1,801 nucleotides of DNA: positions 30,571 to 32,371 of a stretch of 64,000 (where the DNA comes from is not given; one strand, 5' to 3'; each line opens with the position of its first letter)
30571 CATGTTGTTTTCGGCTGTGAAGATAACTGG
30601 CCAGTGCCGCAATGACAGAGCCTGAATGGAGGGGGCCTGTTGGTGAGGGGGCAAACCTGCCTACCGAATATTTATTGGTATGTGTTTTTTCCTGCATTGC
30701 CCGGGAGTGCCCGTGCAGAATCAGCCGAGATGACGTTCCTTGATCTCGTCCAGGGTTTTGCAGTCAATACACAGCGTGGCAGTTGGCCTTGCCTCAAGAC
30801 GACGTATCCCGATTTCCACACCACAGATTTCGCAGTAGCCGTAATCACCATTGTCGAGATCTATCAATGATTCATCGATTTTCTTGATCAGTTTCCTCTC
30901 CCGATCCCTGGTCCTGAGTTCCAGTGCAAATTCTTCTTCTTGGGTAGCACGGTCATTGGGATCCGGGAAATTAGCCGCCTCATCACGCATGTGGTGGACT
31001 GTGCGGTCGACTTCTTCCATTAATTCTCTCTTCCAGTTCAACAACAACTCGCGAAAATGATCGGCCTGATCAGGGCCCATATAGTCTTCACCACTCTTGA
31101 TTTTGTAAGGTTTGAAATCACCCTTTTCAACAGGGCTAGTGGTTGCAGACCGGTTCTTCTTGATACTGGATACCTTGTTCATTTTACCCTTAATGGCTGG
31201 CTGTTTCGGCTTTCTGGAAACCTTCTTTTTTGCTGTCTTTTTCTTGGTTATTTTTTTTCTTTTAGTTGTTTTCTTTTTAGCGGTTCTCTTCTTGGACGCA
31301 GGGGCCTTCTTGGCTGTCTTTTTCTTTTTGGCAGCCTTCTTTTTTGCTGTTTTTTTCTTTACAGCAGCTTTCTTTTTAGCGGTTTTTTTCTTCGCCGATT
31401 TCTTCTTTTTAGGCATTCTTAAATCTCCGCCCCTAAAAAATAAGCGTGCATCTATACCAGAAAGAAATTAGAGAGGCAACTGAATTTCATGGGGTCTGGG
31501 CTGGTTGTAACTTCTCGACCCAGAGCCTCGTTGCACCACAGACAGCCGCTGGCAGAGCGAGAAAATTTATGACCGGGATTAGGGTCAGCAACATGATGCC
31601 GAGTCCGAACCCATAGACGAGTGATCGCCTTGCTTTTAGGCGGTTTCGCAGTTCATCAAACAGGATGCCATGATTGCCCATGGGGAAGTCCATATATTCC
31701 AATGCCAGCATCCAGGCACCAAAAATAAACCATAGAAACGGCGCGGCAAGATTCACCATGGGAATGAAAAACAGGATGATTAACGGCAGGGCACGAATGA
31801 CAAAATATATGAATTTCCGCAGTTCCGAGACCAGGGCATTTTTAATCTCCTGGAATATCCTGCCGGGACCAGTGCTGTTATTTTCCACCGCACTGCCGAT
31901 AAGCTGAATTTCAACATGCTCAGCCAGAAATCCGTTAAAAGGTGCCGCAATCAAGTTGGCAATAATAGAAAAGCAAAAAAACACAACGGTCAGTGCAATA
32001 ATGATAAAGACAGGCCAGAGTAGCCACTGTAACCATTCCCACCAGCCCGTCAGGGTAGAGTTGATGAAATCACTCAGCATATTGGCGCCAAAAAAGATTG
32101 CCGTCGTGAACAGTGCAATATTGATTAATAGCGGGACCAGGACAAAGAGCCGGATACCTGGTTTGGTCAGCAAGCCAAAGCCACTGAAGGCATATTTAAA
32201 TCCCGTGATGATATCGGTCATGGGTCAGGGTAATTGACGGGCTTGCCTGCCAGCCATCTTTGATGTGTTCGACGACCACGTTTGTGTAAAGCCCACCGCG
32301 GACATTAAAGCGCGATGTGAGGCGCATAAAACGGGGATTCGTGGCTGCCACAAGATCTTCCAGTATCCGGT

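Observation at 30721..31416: DksA fused in-frame to a histone-H1-like lysine-rich N-terminal tail encoded by 33-nt tandem repeats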

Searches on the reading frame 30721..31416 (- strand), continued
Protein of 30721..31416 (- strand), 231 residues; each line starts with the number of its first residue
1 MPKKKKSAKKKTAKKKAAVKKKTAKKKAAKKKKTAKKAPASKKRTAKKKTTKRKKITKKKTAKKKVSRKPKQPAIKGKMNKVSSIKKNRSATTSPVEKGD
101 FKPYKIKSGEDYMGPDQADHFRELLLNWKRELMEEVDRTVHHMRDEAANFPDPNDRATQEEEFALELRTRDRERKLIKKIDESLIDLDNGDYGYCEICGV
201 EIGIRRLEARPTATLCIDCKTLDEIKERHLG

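Call 19: find_encoding_contigs(protein=P0008, flank=1500, max_places=3)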
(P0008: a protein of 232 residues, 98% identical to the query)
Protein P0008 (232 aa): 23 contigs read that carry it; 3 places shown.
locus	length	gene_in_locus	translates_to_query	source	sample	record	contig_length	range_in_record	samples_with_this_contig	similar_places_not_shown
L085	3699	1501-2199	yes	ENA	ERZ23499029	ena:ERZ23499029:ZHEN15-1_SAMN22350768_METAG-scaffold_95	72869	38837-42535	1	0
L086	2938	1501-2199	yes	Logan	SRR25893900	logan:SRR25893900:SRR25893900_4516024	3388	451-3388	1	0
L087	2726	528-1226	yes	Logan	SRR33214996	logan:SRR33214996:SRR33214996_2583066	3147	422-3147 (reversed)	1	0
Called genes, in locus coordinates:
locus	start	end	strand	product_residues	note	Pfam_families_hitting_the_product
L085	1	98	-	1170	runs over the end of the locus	PF02463:SMC_N, PF13304:AAA_21 (faint), PF13476:AAA_23, PF06009: (faint), PF06470:SMC_hinge (faint)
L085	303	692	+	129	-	PF14489:QueF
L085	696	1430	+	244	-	PF07264:EI24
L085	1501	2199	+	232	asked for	PF21157:DksA_N, PF01258:zf-dskA_traR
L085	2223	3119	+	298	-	PF00749:tRNA-synt_1c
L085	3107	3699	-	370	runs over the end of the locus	PF18152:DAHP_snth_FXD (weak), PF00793:DAHP_synth_1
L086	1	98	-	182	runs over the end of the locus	?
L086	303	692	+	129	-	PF14489:QueF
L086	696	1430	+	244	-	PF07264:EI24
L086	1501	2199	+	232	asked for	PF21157:DksA_N, PF01258:zf-dskA_traR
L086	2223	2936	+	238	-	?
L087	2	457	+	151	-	?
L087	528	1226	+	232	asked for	PF21157:DksA_N, PF01258:zf-dskA_traR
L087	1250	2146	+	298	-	PF00749:tRNA-synt_1c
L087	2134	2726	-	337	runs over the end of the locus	?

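Call 37: search_solved_structures(query=window:30724-31416:-, show_alignments=1)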
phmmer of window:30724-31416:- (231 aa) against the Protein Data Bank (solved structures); distinct sequences matched with E-value up to 0.001: 5.
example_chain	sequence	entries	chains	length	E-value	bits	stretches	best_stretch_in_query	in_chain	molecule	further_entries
1tjl_A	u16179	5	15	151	8.5e-56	192.7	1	92-230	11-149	DnaK suppressor protein | RNA polymerase-binding transcription factor DksA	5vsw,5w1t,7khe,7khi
4ijj_A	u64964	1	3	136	4.9e-24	89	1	111-230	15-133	Putative C4-type zinc finger protein, DksA/TraR family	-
3h3p_S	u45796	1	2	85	2.1e-12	51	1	120-191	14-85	4E10_S0_1TJLC_004_N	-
6ptg_A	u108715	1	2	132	3.6e-08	37.1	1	117-219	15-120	DnaK Suppressor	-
2kq9_A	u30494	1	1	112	5.8e-05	26.7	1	121-220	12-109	DnaK suppressor protein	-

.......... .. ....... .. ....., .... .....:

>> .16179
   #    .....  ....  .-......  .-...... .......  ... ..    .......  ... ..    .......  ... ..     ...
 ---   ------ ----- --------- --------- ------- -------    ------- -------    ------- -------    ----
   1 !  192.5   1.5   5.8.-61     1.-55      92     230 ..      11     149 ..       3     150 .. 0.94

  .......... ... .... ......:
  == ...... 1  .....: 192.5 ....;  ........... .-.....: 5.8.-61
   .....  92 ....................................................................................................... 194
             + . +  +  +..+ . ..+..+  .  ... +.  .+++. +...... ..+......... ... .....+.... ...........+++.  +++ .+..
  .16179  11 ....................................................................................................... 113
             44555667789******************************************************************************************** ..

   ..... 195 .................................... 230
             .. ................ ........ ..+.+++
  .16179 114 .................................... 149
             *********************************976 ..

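Call 44: predict_structure(alignment_id=A2)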
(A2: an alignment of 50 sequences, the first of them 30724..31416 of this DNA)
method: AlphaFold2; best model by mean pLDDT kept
length: 231 residues; sequences in the alignment: 50
mean_pLDDT: 54.5   pTM: 0.35
mean pLDDT of the five models: 54.5, 54.2, 54.0, 52.6, 50.9
residues with pLDDT >= 90: 0; 70-90: 67; 50-70: 41; < 50: 123
segments of 3 or more residues with pLDDT < 50: 1-3, 7-69, 71-82, 86-100, 203-216, 218-223
pLDDT, mean of each block of 10 residues (from residue 1): 43 39 37 40 40 34 40 43 46 46 57 69 83 79 68 74 73 83 80 53 37 41 48 49
secondary structure, 60 per line:
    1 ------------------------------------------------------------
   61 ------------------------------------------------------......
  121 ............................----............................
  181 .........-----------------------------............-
elements in order: H115-148 H153-189 H219-230

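Call 50: search_protein_families(library=pfam, proteins=[P0093, P0103], max_evalue=10)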
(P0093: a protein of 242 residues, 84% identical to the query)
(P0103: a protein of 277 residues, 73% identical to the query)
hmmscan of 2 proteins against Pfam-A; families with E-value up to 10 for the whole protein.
P0093 (242 aa): 3 families
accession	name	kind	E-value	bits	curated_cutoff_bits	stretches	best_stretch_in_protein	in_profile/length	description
PF21157.2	DksA_N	-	2.2e-34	117.9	27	1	128-195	1-68/71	DnaK suppressor protein DksA, N-terminal domain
PF01258.23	zf-dskA_traR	-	6.9e-12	45.6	24.9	1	201-232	1-32/36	Prokaryotic dksA/traR C4-type zinc finger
PF07382.16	HC2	-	1.1e-09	39.1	40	1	2-114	60-180/194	Histone H1-like nucleoprotein HC2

P0103 (277 aa): 8 families
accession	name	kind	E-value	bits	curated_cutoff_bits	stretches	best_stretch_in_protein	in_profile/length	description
PF21157.2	DksA_N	-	3.7e-34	117.2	27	1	163-233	1-71/71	DnaK suppressor protein DksA, N-terminal domain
PF01258.23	zf-dskA_traR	-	7e-12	45.6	24.9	1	236-267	1-32/36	Prokaryotic dksA/traR C4-type zinc finger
PF07382.16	HC2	-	1.2e-08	35.7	40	1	2-136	3-152/194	Histone H1-like nucleoprotein HC2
PF07710.16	P53_tetramer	-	0.075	12.9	20.7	1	205-230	8-32/42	P53 tetramerisation motif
PF15279.11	SOBP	-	3.3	8.6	35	1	9-142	113-247/325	Sine oculis-binding protein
PF09731.14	Mitofilin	-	3.4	6.9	27.4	1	9-230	92-334/614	Mitochondrial inner membrane protein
PF10428.14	SOG2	-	7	6.4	26.9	1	10-162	165-329/475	RAM signalling pathway protein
PF09507.16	CDC27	-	7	6.4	24.5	1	4-225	170-377/443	DNA polymerase subunit Cdc27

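Call 53: find_encoding_contigs(protein=P0020, flank=1500, max_places=4)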
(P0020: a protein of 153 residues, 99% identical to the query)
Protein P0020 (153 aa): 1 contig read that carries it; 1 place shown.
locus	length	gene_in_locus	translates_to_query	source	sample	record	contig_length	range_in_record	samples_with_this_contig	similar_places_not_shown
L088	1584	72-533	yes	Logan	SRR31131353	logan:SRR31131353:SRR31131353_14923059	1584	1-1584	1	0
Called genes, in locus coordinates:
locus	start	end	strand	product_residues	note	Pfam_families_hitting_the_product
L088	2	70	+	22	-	?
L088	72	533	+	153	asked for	PF21157:DksA_N, PF01258:zf-dskA_traR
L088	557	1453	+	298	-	PF00749:tRNA-synt_1c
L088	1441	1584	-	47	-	?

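Call 54: find_encoding_contigs(protein=P0075, flank=1500, max_places=4)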
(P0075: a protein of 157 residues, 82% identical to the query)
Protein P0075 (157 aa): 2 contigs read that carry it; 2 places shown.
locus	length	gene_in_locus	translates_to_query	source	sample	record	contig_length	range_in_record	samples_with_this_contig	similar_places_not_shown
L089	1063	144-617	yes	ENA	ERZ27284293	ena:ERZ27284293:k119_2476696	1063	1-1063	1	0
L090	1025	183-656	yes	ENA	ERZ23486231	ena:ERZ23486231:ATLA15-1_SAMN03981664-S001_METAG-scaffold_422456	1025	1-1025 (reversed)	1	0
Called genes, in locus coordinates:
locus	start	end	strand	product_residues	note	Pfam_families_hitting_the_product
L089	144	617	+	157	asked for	PF21157:DksA_N, PF01258:zf-dskA_traR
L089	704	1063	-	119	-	?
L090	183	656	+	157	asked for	PF21157:DksA_N, PF01258:zf-dskA_traR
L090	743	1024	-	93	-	?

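Call 59: find_encoding_contigs(protein=P0022, flank=1500, max_places=3)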
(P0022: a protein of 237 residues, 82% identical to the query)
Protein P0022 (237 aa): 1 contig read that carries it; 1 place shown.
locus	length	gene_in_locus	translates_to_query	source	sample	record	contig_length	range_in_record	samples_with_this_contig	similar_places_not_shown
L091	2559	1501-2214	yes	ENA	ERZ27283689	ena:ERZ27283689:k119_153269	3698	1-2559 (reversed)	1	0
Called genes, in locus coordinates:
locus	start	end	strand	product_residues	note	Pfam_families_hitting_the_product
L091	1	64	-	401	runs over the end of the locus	?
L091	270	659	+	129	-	PF14489:QueF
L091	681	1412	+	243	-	PF07264:EI24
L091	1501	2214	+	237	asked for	PF21157:DksA_N, PF01258:zf-dskA_traR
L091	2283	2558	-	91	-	?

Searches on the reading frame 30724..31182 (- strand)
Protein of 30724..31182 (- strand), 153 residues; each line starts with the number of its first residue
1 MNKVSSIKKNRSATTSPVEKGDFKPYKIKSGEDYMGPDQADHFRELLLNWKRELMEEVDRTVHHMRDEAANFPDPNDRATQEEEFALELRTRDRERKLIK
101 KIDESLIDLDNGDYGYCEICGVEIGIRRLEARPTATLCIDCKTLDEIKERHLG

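Call 30: search_protein_representatives(protein=window:30724-31182:-)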
Query: 153 residues. Proteins with E-value up to 0.001 (for the whole library): 12111; up to 1e-10: 2528; up to 1e-30: 348. The best 150 are listed.
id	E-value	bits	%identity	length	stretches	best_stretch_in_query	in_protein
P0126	1.9e-63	229.5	77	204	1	22-153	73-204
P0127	2.5e-62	225.8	75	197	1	21-153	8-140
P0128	1.6e-61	223.3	72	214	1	20-153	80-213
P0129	1.7e-61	223.2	71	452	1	8-152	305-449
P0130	4.4e-61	221.8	70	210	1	9-152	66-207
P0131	1.5e-60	220.1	70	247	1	14-152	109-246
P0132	2.8e-60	219.2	72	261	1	22-153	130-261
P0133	4.1e-60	218.7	71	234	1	21-153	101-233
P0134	3.1e-59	215.8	67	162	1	5-152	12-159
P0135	3.1e-59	215.8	72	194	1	19-151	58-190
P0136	4.9e-59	215.2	71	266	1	23-151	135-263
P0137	1.2e-58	213.9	71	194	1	21-153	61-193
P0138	1.4e-58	213.7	71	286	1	15-153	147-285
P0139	1.5e-58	213.6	71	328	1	20-152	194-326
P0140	2.5e-58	212.9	73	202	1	23-153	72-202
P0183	3.3e-52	193.0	63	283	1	9-151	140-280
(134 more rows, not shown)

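Call 50: search_protein_families(library=pfam, proteins=[P0183], max_evalue=10)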
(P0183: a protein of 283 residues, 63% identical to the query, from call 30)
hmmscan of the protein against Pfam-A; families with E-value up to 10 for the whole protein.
P0183 (283 aa): 4 families
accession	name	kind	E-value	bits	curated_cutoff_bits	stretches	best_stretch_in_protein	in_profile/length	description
PF21157.2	DksA_N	-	3.1e-31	107.9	27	1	168-238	1-71/71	DnaK suppressor protein DksA, N-terminal domain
PF01258.23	zf-dskA_traR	-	5.9e-12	45.8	24.9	1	242-272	2-32/36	Prokaryotic dksA/traR C4-type zinc finger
PF09507.16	CDC27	-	0.017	15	24.5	1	11-139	156-301/443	DNA polymerase subunit Cdc27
PF17280.7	DUF5345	-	0.81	10.3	27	1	108-139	11-42/77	Family of unknown function (DUF5345)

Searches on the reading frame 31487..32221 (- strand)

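Call 3: search_protein_families(library=pfam, proteins=[window:31487-32221:-], max_evalue=0.01)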
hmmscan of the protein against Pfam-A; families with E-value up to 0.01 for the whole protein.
window:31487-32221:- (244 aa): 2 families
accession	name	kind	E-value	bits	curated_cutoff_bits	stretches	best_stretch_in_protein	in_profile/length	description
PF07264.17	EI24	-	7.2e-51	173.6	32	1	10-224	1-199/199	Sulfate transporter CysZ/Etoposide-induced protein 2.4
PF07766.19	LETM1_RBD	-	0.0067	16.5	25.3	1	134-178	9-52/229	LETM1-like, RBD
